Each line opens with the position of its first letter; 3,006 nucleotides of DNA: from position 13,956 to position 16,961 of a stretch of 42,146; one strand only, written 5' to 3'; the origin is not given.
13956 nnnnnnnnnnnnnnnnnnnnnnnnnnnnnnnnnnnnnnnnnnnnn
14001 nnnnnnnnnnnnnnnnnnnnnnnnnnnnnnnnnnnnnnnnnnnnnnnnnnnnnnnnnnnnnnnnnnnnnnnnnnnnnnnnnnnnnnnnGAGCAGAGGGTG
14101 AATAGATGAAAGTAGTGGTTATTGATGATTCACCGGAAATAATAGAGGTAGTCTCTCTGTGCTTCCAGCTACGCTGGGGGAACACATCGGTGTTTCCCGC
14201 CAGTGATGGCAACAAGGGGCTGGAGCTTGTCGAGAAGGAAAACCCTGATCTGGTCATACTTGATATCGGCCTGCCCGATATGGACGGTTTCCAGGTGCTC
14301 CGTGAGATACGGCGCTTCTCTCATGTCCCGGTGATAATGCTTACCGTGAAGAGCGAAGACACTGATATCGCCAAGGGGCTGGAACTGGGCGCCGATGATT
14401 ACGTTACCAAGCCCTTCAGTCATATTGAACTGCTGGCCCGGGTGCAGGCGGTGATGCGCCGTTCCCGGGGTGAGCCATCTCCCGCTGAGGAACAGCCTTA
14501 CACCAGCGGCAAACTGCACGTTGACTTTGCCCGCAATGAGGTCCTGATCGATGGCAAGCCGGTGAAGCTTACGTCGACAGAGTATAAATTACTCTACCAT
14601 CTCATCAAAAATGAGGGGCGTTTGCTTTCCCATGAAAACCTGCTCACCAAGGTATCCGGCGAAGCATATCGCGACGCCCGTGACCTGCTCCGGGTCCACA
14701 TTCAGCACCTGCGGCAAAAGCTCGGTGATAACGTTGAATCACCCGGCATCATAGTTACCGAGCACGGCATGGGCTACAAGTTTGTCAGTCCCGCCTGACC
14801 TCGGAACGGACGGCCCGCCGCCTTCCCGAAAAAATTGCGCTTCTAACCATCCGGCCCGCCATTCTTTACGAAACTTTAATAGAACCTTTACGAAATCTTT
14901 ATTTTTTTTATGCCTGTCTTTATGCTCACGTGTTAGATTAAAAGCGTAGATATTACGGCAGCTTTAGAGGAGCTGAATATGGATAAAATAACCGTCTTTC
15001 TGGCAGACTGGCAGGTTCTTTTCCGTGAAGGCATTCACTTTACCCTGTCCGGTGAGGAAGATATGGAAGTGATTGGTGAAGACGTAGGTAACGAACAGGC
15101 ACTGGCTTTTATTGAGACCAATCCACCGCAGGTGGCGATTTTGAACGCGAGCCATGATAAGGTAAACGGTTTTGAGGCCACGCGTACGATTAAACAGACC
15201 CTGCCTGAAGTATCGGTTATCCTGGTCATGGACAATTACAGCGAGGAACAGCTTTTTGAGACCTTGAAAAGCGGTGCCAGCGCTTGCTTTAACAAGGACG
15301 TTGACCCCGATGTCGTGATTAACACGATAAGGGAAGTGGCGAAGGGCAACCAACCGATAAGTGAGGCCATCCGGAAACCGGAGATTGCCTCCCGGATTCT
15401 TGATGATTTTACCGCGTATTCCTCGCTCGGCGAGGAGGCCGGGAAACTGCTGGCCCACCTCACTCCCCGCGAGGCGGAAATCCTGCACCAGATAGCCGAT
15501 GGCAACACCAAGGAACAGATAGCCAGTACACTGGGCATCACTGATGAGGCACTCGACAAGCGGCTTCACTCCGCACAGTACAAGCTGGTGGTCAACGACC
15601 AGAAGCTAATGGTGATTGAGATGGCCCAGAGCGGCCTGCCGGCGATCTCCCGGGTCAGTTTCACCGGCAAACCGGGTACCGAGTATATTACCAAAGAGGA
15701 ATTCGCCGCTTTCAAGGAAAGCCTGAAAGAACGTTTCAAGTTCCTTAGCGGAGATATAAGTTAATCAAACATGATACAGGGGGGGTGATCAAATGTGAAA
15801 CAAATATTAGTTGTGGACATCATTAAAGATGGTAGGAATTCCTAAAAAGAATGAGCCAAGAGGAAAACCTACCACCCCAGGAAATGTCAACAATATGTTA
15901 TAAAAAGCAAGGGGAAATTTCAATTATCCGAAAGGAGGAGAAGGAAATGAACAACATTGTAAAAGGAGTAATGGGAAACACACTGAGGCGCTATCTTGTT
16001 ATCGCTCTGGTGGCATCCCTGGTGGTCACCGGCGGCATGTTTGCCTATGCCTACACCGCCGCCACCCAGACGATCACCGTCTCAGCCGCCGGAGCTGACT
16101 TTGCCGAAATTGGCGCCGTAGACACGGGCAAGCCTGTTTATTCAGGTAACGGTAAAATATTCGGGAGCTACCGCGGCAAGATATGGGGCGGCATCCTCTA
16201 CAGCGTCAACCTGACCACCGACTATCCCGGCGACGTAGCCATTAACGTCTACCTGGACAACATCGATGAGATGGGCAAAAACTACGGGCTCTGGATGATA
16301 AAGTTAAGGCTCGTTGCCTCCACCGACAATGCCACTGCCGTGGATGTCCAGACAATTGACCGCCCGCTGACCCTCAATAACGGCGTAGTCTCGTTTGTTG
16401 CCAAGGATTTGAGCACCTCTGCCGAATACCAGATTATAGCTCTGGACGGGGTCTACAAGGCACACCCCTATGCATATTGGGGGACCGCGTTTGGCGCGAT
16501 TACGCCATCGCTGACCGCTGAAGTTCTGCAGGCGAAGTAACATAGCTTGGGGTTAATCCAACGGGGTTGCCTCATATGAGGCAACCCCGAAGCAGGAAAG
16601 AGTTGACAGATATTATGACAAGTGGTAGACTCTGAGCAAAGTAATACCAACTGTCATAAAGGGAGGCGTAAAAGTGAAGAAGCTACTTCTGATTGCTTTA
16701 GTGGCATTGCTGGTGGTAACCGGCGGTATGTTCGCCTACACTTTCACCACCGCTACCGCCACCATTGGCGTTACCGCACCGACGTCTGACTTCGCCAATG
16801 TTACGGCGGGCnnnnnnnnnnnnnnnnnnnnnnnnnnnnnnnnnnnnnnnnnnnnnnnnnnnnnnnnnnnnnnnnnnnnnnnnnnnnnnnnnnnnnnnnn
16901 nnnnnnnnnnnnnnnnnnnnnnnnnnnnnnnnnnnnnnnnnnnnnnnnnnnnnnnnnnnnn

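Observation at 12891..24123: Candidate uncharacterised surface-fibre/pilus system: dedicated SipW/Sec11-type signal peptidase, four paralogous SipW-signal subunits and a private regulatory set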

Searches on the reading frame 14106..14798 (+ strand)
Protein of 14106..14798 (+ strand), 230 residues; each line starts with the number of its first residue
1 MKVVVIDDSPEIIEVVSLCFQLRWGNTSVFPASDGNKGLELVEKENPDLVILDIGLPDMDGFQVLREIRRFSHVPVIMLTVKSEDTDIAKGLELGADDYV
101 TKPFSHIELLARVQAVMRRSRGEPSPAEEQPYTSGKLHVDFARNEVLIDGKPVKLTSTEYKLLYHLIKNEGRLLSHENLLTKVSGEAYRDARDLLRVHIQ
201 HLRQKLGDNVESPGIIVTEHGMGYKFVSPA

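Call 4: search_protein_families(library=pfam, proteins=[window:14106-14798:+], max_evalue=0.1)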
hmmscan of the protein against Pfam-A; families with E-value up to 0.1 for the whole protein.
window:14106-14798:+ (230 aa): 2 families
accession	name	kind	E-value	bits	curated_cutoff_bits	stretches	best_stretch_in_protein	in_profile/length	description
PF00072.30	Response_reg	-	3.9e-30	104.7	30.2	1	3-114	1-111/111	Response regulator receiver domain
PF00486.34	Trans_reg_C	-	1.9e-21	76.3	26.2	1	150-226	1-77/77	Transcriptional regulatory protein, C terminal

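Call 5: search_protein_families(library=ncbifam, proteins=[window:14106-14798:+], max_evalue=0.1)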
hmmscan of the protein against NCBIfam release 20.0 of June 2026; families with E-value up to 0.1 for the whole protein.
window:14106-14798:+ (230 aa): 104 families (the best 25 are shown)
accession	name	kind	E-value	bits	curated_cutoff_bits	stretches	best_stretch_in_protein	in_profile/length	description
NF040689.1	MtrAB_MtrA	equivalog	2.5e-57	193.7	300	1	3-225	1-217/219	MtrAB system response regulator MtrA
NF033117.2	vanR_ACDEGLN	exception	4.9e-55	186.6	350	1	3-225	1-224/226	VanR-ABDEGLN family response regulator transcription factor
NF045944.1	ResRegRpaBCyano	equivalog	1.8e-54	184.6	330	1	4-226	1-227/229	response regulator transcription factor RpaB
NF040534.1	resp_reg_YycF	equivalog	2.2e-52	177.6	340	1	2-225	2-226/231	response regulator YycF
NF008296.0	PRK11083.1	equivalog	1.9e-49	168.1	273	1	2-226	5-225/228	two-component system response regulator CreB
TIGR02154.1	PhoB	equivalog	3.3e-49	167.2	296.2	1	2-226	4-225/226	phosphate regulon transcriptional regulator PhoB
NF041733.1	resp_reg_CseB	equivalog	4.8e-49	166.8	350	1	2-227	2-227/228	two-component system response regulator CseB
NF033120.0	vanR_FM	exception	1e-46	159.4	460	1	2-226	5-229/231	vancomycin resistance response regulator transcription factor, VanR-F/VanR-M family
NF000403.1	vanR-C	exception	2e-46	158.5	480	1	2-224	4-227/231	vancomycin resistance response regulator transcription factor VanR-C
NF007820.0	PRK10529.1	equivalog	2.4e-44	151.4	325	1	3-227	4-224/225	two-component system response regulator KdpE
NF053854.1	RespRegPhoBBctds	equivalog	1.6e-43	148.7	270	1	3-226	1-224/225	two-component system response regulator PhoB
NF041209.1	resp_regPieR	equivalog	4.1e-43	147.7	450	1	1-226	1-227/231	two component system response regulator PieR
NF007982.1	PRK10710.1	equivalog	3.2e-42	144.7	380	1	2-226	9-227/235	envelope stress response regulator BaeR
TIGR01387.1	cztR_silR_copR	subfamily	8.2e-42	143.3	279.2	1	31-226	27-218/218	heavy metal response regulator transcription factor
NF045991.1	RespRegCtrARhodob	equivalog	2.3e-41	142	350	1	1-225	1-220/224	response regulator transcription factor CtrA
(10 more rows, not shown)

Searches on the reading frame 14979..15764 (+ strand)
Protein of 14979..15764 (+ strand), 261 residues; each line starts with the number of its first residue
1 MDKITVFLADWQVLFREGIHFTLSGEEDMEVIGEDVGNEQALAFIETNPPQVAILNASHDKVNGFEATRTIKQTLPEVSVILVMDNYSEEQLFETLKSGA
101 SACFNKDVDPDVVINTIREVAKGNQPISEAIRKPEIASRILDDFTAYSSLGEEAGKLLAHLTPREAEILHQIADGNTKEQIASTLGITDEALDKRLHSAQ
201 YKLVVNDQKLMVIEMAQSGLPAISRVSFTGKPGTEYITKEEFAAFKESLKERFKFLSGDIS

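Call 4: search_protein_families(library=pfam, proteins=[window:14979-15764:+], max_evalue=0.1)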
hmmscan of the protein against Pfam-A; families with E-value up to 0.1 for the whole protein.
window:14979-15764:+ (261 aa): 6 families
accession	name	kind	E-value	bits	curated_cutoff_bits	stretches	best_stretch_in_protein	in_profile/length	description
PF00072.30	Response_reg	-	1.6e-11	44.8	30.2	1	6-117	1-110/111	Response regulator receiver domain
PF00196.25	GerE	-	9.7e-07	28.8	23.5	1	160-205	2-47/57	Bacterial regulatory proteins, luxR family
PF04545.22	Sigma70_r4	-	0.0014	18.6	24.1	1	157-199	1-44/50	Sigma-70, region 4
PF08281.18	Sigma70_r4_2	-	0.012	15.7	25.7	1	155-199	5-50/54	Sigma-70, region 4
PF04967.18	HTH_10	-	0.02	15.1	23.1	1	179-204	27-52/53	HTH DNA binding domain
PF01323.26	DSBA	-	0.098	12.9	25.6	0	172-223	119-170/191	DSBA-like thioredoxin domain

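Call 5: search_protein_families(library=ncbifam, proteins=[window:14979-15764:+], max_evalue=0.1)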
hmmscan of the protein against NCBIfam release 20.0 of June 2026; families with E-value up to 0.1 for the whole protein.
window:14979-15764:+ (261 aa): 49 families (the best 25 are shown)
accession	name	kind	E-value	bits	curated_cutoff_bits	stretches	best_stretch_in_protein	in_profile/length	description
NF007935.0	PRK10651.1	equivalog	4e-24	85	250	1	2-192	5-187/216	two-component system response regulator NarL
NF052445.1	RespRegMctR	equivalog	8e-22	77.7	300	1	3-205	1-189/205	two-component system response regulator MctR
NF047785.1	respo_reg_MadR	equivalog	1.8e-19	69.9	300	1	5-217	2-205/209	MadR family response regulator transcription factor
NF007018.1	PRK09483.1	equivalog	7.4e-19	68.3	280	1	4-194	2-182/217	UvrY/SirA/GacA family response regulator transcription factor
NF007708.0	PRK10403.1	equivalog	4.4e-16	59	343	1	5-206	8-199/215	nitrate/nitrite response regulator protein NarP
NF011896.0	PRK15369.1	equivalog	6e-13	48.9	242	1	3-193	3-182/211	two component system response regulator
NF007685.0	PRK10360.1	equivalog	2.6e-10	40.4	258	1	4-203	2-180/196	response regulator transcription factor UhpA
NF041367.1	CheY_Halo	equivalog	4.4e-09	36.7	200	1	26-120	19-113/114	chemotaxis protein CheY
NF001965.0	PRK00742.1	subfamily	3.2e-08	33.2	293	1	2-108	2-109/357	chemotaxis-specific protein-glutamate methyltransferase CheB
NF009206.0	PRK12555.1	subfamily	9.1e-07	28.1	342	1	10-105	7-103/340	chemotaxis-specific protein-glutamate methyltransferase CheB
NF007505.1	PRK10100.1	equivalog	1.4e-06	28.2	250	1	80-206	73-190/204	biofilm master transcriptional regulator CsgD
NF006900.1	PRK09390.1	equivalog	1e-05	25.2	255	1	3-189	4-171/203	response regulator FixJ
NF008677.0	PRK11697.1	equivalog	1.1e-05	24.9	246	1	4-125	2-120/238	two-component system response regulator BtsR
TIGR03020.2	EpsA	equivalog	2.9e-05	23.8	170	1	150-208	182-238/247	XrtB/PEP-CTERM-associated transcriptional regulator EpsA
TIGR02875.1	spore_0_A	equivalog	5.9e-05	22.4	200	1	3-130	2-132/262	sporulation transcription factor Spo0A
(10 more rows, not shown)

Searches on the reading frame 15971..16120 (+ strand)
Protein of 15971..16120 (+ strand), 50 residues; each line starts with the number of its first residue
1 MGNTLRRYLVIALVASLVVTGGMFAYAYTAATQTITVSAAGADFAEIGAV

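Call 77: search_protein_families(library=ncbifam, proteins=[window:15971-16120:+], max_evalue=10)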
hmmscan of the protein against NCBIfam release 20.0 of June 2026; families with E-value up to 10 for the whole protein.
seq(50 aa): 0 families

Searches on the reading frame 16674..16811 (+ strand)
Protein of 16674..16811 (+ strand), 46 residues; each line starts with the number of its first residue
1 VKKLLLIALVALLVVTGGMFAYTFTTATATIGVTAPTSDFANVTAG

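Call 77: search_protein_families(library=ncbifam, proteins=[window:16674-16811:+], max_evalue=10)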
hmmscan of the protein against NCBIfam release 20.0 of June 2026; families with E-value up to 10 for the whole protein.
seq(46 aa): 1 family
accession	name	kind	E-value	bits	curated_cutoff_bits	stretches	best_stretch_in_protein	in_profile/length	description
NF011345.0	PRK14762.1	equivalog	0.089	12.8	58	1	5-17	9-21/27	small membrane protein YohP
